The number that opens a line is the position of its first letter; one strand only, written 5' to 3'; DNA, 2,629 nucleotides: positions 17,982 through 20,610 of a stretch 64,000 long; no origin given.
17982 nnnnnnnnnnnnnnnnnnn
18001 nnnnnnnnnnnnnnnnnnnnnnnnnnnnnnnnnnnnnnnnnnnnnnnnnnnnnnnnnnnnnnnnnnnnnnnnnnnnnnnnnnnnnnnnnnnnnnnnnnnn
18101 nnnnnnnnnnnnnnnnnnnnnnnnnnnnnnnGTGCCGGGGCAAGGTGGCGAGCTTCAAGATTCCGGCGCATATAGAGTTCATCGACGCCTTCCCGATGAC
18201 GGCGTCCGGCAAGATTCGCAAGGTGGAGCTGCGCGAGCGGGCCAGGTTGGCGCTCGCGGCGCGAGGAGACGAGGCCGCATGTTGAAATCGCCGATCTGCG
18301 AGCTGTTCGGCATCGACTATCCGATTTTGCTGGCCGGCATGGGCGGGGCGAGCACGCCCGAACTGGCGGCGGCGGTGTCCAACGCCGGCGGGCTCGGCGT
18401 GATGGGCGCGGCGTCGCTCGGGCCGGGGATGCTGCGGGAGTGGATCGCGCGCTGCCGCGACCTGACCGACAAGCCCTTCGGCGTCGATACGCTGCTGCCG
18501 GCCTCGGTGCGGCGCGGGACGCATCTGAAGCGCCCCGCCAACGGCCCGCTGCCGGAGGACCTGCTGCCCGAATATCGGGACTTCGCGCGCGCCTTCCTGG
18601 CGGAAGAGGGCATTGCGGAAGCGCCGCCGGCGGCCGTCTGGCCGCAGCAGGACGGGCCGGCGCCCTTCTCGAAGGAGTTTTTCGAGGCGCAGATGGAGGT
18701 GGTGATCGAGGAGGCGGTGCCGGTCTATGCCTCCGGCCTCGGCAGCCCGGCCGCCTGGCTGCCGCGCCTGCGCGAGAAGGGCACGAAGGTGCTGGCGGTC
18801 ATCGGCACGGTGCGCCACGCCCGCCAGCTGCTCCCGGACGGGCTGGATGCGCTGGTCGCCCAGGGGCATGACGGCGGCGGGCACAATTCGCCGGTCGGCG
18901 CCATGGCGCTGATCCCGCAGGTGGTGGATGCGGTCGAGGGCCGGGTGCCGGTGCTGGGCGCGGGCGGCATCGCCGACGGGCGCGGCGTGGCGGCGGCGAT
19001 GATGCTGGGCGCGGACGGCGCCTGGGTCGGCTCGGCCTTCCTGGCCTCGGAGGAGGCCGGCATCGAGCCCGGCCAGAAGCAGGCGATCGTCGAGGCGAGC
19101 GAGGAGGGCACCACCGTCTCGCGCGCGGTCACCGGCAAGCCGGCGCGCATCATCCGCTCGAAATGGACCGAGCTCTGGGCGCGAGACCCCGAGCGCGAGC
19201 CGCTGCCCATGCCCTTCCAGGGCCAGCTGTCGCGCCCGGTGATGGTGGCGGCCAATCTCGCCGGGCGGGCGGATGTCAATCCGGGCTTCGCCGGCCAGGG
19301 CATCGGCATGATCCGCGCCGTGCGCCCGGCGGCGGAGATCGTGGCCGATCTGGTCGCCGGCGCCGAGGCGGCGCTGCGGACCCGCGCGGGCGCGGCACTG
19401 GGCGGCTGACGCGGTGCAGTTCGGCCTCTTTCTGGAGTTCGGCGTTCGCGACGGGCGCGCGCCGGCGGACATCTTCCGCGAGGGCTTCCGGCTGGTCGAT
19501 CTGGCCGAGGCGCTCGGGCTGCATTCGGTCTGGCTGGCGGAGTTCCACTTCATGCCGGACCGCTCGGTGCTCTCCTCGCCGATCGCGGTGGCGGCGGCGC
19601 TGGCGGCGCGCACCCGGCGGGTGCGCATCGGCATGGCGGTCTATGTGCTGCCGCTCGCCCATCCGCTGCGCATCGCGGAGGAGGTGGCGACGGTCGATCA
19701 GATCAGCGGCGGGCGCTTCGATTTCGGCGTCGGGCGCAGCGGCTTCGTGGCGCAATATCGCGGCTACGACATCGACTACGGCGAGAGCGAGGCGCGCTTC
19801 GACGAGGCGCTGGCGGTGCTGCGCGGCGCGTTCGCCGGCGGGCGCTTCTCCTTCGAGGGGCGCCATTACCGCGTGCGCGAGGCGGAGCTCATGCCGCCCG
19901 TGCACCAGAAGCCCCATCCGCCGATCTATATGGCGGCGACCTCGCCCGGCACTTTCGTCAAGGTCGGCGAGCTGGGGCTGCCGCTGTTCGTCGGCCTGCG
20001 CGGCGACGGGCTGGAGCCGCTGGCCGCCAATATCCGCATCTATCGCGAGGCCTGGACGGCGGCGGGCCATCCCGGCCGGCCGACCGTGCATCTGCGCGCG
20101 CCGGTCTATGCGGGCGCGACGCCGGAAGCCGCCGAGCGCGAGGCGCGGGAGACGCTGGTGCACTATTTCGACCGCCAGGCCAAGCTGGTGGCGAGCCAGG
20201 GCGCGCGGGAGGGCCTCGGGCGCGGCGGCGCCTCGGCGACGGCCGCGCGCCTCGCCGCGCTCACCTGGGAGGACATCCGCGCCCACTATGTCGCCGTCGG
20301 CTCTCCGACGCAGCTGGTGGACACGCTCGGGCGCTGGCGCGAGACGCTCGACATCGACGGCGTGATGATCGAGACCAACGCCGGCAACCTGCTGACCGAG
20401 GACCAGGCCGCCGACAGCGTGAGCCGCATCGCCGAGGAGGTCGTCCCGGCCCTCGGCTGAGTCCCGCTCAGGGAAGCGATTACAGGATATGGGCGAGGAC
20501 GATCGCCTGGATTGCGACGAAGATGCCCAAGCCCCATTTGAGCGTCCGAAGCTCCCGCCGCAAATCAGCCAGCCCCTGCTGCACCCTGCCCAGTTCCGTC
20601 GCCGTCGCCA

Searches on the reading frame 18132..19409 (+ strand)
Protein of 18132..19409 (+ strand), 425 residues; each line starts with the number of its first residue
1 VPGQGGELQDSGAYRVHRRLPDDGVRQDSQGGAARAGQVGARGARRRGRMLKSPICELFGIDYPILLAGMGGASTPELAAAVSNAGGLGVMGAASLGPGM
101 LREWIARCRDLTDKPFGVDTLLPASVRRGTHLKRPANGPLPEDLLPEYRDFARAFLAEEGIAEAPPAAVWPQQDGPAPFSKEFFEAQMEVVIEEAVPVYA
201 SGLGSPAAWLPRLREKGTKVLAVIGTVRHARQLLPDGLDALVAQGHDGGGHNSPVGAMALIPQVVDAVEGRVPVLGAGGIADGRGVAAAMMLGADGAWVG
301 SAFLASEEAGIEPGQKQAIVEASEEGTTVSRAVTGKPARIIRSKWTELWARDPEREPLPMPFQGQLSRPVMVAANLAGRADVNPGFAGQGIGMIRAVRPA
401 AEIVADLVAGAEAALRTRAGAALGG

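Call 21: search_protein_families(library=pfam, proteins=[window:18132-19409:+], max_evalue=0.001)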
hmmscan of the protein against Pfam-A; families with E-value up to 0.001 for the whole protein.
window:18132-19409:+ (425 aa): 2 families
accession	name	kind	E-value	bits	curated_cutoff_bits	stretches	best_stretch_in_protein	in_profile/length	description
PF03060.21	NMO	-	1.9e-68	231.8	28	1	53-409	2-330/331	Nitronate monooxygenase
PF01070.24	FMN_dh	-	4.3e-10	39.6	24.9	1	223-325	225-327/350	FMN-dependent dehydrogenase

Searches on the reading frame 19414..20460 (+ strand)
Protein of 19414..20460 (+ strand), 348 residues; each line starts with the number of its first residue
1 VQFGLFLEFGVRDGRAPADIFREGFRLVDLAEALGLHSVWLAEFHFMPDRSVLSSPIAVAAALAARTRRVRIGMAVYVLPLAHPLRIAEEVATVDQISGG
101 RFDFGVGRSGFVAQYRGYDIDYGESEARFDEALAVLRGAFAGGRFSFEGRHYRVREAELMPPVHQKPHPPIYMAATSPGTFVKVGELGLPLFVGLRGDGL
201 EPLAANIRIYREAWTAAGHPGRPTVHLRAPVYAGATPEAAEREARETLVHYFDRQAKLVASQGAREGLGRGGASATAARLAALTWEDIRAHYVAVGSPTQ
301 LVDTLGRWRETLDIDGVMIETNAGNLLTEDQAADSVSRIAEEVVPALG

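Call 21: search_protein_families(library=pfam, proteins=[window:19414-20460:+], max_evalue=0.001)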
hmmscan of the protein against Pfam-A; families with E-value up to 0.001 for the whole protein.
window:19414-20460:+ (348 aa): 1 family
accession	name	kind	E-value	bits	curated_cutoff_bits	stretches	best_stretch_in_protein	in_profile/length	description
PF00296.26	Bac_luciferase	-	3.6e-65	220.8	27.9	1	1-311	1-310/314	Luciferase-like monooxygenase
